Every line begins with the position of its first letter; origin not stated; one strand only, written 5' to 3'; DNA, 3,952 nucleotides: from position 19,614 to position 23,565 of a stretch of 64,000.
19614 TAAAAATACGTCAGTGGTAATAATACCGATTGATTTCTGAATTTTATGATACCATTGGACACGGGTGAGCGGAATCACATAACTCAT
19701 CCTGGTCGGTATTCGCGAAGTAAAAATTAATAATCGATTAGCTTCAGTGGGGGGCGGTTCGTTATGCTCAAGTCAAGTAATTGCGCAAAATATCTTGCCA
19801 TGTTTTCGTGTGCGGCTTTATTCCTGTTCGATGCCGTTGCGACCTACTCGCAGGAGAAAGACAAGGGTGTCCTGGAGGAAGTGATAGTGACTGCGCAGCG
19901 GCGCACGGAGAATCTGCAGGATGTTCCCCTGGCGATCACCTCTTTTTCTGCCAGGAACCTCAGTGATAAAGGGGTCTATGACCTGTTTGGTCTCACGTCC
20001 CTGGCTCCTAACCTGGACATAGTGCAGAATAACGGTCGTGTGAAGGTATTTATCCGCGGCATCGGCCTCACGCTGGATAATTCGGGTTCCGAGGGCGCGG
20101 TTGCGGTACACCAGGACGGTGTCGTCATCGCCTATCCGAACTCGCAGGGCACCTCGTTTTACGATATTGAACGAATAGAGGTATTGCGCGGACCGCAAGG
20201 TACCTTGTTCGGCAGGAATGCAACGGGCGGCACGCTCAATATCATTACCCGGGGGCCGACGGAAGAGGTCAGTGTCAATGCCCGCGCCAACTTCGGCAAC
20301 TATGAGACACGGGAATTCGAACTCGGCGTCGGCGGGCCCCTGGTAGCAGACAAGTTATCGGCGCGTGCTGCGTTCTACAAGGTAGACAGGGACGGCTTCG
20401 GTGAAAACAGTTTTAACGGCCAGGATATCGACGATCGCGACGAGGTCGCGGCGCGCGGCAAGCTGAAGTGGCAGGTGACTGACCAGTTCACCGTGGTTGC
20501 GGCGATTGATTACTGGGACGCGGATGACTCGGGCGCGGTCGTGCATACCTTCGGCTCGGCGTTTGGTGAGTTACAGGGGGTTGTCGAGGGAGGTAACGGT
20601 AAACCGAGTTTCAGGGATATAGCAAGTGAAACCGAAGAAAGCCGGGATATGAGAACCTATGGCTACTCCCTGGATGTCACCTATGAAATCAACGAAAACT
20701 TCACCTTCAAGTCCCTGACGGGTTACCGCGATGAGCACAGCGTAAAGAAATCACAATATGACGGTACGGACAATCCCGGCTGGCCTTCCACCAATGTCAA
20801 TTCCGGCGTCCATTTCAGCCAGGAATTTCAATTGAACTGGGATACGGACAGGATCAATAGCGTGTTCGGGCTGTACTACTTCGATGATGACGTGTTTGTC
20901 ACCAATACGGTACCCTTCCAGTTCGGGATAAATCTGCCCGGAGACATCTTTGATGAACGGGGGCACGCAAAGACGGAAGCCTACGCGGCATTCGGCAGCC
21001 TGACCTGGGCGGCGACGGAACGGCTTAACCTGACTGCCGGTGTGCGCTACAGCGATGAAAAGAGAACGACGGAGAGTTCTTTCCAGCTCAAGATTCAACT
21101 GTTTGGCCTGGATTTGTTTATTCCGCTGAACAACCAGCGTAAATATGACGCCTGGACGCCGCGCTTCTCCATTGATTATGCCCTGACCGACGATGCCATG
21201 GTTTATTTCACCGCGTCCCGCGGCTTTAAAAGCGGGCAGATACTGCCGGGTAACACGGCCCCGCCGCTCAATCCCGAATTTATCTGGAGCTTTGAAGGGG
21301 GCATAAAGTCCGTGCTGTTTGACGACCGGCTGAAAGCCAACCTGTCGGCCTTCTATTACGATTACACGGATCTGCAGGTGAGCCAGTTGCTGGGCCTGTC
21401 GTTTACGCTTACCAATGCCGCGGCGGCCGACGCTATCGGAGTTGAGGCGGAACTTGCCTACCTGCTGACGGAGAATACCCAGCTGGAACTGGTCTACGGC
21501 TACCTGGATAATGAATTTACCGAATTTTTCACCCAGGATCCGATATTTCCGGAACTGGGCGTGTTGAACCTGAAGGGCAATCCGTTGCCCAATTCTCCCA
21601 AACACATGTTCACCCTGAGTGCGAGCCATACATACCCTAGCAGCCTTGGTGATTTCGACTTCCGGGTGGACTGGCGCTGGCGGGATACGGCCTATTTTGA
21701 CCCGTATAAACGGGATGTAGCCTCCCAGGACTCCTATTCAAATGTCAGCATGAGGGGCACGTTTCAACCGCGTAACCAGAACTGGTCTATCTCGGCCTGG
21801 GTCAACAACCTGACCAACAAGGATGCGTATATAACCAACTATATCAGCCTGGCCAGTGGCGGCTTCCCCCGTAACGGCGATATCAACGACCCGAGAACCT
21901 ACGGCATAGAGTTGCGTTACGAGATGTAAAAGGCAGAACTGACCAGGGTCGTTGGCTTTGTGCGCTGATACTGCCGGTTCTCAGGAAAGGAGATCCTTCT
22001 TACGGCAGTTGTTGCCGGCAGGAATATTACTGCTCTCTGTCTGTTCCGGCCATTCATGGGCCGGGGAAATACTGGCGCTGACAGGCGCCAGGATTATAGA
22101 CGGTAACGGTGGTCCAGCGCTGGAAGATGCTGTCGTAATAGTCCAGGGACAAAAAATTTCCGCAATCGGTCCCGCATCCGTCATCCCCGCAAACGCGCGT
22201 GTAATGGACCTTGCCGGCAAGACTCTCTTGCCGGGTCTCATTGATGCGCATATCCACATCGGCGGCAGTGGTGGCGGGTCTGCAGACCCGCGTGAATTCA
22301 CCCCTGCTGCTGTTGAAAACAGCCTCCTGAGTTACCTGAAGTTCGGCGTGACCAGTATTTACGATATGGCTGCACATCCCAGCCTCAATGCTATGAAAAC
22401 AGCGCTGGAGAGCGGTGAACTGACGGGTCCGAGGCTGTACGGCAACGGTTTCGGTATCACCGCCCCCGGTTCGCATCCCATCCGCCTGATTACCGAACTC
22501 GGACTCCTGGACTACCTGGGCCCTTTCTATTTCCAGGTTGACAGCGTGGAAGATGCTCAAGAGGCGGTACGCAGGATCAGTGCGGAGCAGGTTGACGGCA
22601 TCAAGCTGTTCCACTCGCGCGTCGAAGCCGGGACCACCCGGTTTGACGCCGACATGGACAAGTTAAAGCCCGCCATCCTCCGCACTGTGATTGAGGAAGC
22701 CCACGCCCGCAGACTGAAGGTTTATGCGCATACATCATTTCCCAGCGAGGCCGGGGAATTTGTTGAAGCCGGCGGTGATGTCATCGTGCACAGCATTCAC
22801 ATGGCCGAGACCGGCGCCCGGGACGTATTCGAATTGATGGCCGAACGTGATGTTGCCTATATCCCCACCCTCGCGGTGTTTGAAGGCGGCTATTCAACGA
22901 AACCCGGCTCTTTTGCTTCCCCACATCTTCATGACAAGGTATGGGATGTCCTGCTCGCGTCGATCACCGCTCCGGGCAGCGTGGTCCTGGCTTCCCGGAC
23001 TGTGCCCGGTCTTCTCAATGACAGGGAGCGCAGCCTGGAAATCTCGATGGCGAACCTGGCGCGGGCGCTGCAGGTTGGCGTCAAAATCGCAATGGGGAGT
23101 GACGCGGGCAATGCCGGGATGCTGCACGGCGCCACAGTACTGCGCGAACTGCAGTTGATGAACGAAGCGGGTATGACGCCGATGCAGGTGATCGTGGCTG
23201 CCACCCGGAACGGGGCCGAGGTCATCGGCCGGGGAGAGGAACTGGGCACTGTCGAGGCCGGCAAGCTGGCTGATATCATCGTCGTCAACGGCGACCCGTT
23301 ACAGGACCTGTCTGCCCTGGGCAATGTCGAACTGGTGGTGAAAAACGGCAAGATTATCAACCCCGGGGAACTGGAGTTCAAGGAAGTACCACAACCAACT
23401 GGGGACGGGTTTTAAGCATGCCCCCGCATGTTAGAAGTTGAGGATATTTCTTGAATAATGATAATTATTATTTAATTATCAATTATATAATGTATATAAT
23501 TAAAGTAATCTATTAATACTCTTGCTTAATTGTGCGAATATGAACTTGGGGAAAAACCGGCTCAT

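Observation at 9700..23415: TonB-receptor-linked operon encoding a three-subunit hydantoinase-family enzyme (HyuA + two tandem HyuB paralogs) with RidA and a lactonase-like hydrolase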

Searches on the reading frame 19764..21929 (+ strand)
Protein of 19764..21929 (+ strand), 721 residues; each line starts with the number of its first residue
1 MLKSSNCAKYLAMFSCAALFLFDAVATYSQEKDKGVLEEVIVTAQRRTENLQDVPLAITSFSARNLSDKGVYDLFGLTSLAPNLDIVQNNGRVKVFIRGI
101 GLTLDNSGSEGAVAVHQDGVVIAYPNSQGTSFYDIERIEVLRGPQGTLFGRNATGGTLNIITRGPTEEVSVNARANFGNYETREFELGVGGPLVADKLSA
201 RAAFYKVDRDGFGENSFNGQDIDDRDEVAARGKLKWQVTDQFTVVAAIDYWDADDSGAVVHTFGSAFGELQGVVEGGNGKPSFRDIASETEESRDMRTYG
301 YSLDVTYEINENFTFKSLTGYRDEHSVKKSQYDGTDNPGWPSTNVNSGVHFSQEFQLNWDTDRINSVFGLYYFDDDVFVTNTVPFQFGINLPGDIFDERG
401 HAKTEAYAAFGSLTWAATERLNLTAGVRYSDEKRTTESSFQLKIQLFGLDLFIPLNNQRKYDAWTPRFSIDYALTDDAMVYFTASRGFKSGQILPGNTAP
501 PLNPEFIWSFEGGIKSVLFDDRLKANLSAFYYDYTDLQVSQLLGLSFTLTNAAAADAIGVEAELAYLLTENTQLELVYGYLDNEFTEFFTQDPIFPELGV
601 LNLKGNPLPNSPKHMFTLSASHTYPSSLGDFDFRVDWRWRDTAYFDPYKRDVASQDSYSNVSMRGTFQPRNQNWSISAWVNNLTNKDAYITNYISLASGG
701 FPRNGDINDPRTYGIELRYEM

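Call 3: search_protein_families(library=pfam, proteins=[window:19764-21929:+])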
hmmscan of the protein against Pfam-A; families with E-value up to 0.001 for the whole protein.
window:19764-21929:+ (721 aa): 2 families
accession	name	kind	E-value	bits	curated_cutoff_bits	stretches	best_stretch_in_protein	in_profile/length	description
PF00593.30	TonB_dep_Rec_b-barrel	-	1.7e-47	163.7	27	1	267-683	38-436/436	TonB dependent receptor-like, beta-barrel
PF07715.20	Plug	-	8.4e-13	49.2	23.9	1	51-157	2-107/107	TonB-dependent Receptor Plug Domain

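Call 5: search_protein_families(library=ncbifam, proteins=[window:19764-21929:+])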
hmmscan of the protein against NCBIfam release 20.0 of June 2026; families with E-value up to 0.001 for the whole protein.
window:19764-21929:+ (721 aa): 27 families (the best 25 are shown)
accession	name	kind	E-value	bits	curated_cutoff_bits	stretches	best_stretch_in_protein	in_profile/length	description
TIGR01783.1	TonB-siderophor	subfamily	8e-42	143.7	223.5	1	54-719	2-647/649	TonB-dependent siderophore receptor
TIGR01785.1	TonB-hemin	subfamily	1e-22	80.4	316.85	1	37-697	1-663/677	TonB-dependent heme/hemoglobin receptor family protein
NF010010.0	PRK13483.1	equivalog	4.7e-21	74.4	927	1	16-246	13-248/660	ligand-gated channel protein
NF053590.1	TonB_dep_TOL0244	equivalog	1.6e-18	66.7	645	1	37-195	10-171/604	TOL_0244 family TonB-dependent receptor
TIGR01786.1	TonB-hemlactrns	subfamily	8.1e-18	64.1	323.75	2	281-698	258-695/719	TonB-dependent hemoglobin/transferrin/lactoferrin family receptor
NF050067.1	TonBEntbctnRecCfrA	equivalog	1.4e-16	59.9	1200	1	26-212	15-213/698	TonB-dependent ferric enterobactin receptor CfrA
NF041535.1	TonB_rec_PqqU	equivalog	3.2e-16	58.8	1200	2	94-257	60-223/676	TonB-dependent receptor PqqU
TIGR01779.1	TonB-B12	equivalog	5.3e-16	58.3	599.7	1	22-242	14-236/614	TonB-dependent vitamin B12 receptor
NF010011.0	PRK13484.1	equivalog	4.4e-14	51.7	1197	1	25-199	20-202/682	IreA family TonB-dependent siderophore receptor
NF049945.1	TonB_dep_FCYXU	equivalog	1.4e-13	50.3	825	1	12-477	11-451/697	TonB-dependent receptor, FCYXU motif-type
NF049944.1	TonB_dep_PUIUD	equivalog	1.9e-12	46.3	850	1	405-687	392-664/686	TonB-dependent receptor, PUIUD motif-type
NF010012.0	PRK13486.1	equivalog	2.3e-12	46.1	924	1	130-203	125-204/696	TonB-dependent receptor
NF049947.1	TonB_dep_PCPU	exception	3.7e-12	45.3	800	2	132-220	134-224/685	TonB-dependent receptor, PCPU motif-type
NF049946.1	TonB_dep_CU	exception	4.2e-11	41.9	700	1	408-620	398-601/683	TonB-dependent receptor, CU motif-type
NF007465.0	PRK10044.1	equivalog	7.8e-11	40.9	803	1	132-337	156-351/726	ferrichrome porin FhuA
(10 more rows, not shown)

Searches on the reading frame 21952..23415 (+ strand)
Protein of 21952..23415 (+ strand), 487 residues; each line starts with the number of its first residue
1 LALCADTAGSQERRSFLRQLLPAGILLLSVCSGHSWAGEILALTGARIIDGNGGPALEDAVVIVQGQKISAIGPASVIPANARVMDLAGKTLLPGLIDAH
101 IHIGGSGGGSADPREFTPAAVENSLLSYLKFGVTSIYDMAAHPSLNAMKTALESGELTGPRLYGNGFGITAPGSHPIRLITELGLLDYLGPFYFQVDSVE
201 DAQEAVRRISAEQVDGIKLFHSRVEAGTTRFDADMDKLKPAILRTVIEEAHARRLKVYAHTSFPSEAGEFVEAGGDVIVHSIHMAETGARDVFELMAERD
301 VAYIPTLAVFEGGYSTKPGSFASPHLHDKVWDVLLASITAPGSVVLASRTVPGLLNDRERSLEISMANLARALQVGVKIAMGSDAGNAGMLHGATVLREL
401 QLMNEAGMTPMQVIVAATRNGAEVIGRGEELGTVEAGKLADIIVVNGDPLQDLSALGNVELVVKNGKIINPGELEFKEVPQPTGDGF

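Call 3: search_protein_families(library=pfam, proteins=[window:21952-23415:+])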
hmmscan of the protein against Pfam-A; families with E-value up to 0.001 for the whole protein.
window:21952-23415:+ (487 aa): 3 families
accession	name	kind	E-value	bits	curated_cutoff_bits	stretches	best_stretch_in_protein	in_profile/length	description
PF01979.26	Amidohydro_1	-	5.8e-37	128.2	25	1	91-469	1-345/345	Amidohydrolase family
PF07969.17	Amidohydro_3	-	2.2e-15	57.6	29.7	2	367-469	357-471/472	Amidohydrolase family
PF22643.2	NagA_N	-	0.00013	22.5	27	1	42-92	3-51/51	NagA composite domain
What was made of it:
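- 21952..23415 (+): Tat-signal amidohydrolase, carboxypeptidase / amide-hydrolase type, 487 aa. Pfam Amidohydro_1 (call 3).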

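Call 5: search_protein_families(library=ncbifam, proteins=[window:21952-23415:+])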
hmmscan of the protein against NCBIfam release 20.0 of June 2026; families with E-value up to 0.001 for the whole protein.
window:21952-23415:+ (487 aa): 50 families (the best 25 are shown)
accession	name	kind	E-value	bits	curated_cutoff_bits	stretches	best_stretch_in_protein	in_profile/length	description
NF051886.1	XaaProDiPepCaul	equivalog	1.9e-53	182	500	2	363-469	294-397/398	Xaa-Pro dipeptidase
TIGR01224.1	hutI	equivalog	2.3e-18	66.2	298.15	2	346-467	252-376/377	imidazolonepropionase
NF005557.0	PRK07228.1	equivalog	2.7e-15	56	522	2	366-451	288-380/445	5'-deoxyadenosine deaminase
NF006056.0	PRK08204.1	subfamily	1e-13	50.9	391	2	391-464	325-398/449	hypothetical protein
NF006679.0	PRK09228.1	subfamily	8.5e-13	47.8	351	2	57-102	29-78/433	guanine deaminase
NF006689.0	PRK09237.1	equivalog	1.8e-12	46.6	371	2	42-103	6-66/383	amidohydrolase/deacetylase family metallohydrolase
TIGR02967.1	guan_deamin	equivalog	1.2e-11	44.3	375.4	1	366-447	278-362/401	guanine deaminase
NF006055.0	PRK08203.1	equivalog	1.5e-11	43.5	532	2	372-450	312-395/455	8-oxoguanine deaminase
NF004636.0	PRK05985.1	subfamily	4.3e-11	42.3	408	1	60-110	18-68/398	amidohydrolase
TIGR00221.1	nagA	equivalog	1.3e-10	40.8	225.65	1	41-136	5-94/380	N-acetylglucosamine-6-phosphate deacetylase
NF011989.0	PRK15446.2-5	equivalog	1.3e-10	40.6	565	1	43-101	6-61/385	alpha-D-ribose 1-methylphosphonate 5-triphosphate diphosphatase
TIGR03178.1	allantoinase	equivalog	7e-10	38.3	357.85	1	43-107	4-64/441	allantoinase AllB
TIGR00857.1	pyrC_multi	subfamily_domain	1e-09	37.9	279.05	1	59-107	5-52/412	dihydroorotase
TIGR01975.1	isoAsp_dipep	equivalog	1.8e-09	37.3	331.25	1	77-137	39-95/389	beta-aspartyl-peptidase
NF006549.0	PRK09045.1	equivalog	2.3e-09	36.4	540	1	366-446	292-379/444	TRZ/ATZ family hydrolase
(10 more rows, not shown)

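Call 58: search_solved_structures(query=window:21952-23415:+, max_evalue=1e-10)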
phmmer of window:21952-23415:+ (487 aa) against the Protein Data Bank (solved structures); distinct sequences matched with E-value up to 1e-10: 20.
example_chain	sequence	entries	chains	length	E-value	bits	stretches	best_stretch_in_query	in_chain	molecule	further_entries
3mtw_A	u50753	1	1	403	8.5e-37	130.4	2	39-289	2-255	L-Arginine carboxypeptidase Cc2672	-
9kov_A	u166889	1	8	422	6.6e-32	114.3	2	368-469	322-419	trum-mut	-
8ihq_A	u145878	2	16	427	1.1e-30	110.2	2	26-314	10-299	Amidohydrolase family protein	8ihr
8ihs_A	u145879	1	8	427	5.8e-30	107.9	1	26-314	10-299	Amidohydrolase family protein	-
8j85_A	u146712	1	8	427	1.1e-29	107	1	26-312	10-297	Amidohydrolase family protein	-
2qs8_A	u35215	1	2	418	3e-29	105.5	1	369-468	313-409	Xaa-Pro Dipeptidase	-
9l36_A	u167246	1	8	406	1.5e-27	99.9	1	46-314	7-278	Amidohydrolase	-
8yag_A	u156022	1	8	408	1.6e-27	99.9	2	41-309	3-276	Imidazolonepropionase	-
8yak_A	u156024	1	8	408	4.4e-26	95.1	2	41-309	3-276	Imidazolonepropionase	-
9l2o_B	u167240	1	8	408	7.2e-26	94.4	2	41-309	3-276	Imidazolonepropionase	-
9l6p_A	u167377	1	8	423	9e-24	87.5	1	45-308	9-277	LlADH-WT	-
2p9b_A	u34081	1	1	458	6.1e-23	84.7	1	334-479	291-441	Possible prolidase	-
9l2t_G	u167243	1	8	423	6.8e-23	84.6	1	45-470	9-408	Amide hydrolase LlADH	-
3feq_A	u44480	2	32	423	2.4e-22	82.8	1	40-312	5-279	PUTATIVE AMIDOHYDROLASE | PROLIDASE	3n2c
4ub9_A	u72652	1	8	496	3.6e-22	82.2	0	400-470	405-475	Molinate hydrolase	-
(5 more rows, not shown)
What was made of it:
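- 21952..23415 (+): The closest PDB entries are the Cc2672 L-arginine carboxypeptidase, ochratoxinase-type amide hydrolases and Xaa-Pro dipeptidases (call 58).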
